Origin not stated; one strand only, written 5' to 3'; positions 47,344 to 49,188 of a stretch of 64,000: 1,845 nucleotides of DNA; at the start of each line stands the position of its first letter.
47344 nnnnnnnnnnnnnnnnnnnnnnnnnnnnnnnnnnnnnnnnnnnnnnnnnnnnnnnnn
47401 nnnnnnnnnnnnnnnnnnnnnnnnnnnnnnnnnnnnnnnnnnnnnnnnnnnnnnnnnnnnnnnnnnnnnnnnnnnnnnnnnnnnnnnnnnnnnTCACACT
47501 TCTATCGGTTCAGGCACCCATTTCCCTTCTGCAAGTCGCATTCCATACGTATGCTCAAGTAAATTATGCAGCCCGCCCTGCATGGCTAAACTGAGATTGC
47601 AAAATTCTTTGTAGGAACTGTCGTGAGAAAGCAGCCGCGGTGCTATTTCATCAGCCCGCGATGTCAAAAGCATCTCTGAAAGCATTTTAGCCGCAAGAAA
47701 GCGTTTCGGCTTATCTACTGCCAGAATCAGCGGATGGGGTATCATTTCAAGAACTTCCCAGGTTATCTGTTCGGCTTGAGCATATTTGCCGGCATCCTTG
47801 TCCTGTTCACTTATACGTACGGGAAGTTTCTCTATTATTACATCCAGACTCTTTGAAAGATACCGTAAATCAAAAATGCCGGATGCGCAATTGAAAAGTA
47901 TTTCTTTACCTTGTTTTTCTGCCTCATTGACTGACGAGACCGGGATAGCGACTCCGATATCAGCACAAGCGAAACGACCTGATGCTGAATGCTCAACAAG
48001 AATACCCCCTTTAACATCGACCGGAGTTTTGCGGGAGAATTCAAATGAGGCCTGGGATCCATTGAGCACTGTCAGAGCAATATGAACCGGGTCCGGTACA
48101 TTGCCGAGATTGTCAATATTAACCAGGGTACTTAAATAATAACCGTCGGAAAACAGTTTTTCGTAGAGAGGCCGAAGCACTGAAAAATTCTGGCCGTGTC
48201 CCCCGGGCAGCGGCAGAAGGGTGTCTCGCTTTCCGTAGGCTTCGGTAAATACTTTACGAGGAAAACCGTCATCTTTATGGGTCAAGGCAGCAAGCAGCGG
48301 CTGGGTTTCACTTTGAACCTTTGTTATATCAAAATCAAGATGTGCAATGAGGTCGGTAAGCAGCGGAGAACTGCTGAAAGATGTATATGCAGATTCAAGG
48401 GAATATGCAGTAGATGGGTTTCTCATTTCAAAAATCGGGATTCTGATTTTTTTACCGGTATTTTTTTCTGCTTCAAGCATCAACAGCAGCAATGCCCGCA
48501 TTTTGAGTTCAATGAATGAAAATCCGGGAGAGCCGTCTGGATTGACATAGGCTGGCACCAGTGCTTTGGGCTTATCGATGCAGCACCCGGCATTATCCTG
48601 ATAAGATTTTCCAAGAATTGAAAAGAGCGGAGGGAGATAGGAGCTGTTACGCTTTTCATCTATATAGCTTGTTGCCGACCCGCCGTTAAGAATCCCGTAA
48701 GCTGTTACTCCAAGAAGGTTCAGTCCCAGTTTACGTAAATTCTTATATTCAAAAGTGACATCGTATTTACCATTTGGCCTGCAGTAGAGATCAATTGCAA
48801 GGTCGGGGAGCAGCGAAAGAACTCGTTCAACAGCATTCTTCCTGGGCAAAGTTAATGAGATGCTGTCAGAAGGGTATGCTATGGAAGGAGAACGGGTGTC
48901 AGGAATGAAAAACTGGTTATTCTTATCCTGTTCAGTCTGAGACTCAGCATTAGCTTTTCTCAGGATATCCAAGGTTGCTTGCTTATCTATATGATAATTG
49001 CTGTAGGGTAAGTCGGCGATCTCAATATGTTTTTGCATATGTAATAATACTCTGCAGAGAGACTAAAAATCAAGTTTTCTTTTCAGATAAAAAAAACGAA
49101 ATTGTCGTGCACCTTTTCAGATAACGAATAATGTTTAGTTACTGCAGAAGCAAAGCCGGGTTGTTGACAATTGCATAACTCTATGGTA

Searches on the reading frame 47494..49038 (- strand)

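Call 51: search_protein_families(library=pfam, proteins=[window:47494-49038:-])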
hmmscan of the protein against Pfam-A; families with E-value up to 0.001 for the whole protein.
window:47494-49038:- (514 aa): 1 family
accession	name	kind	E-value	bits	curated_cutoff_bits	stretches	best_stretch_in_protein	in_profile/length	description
PF01704.24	UDPGP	-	2.4e-12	46.7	22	1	277-459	163-344/413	UTP--glucose-1-phosphate uridylyltransferase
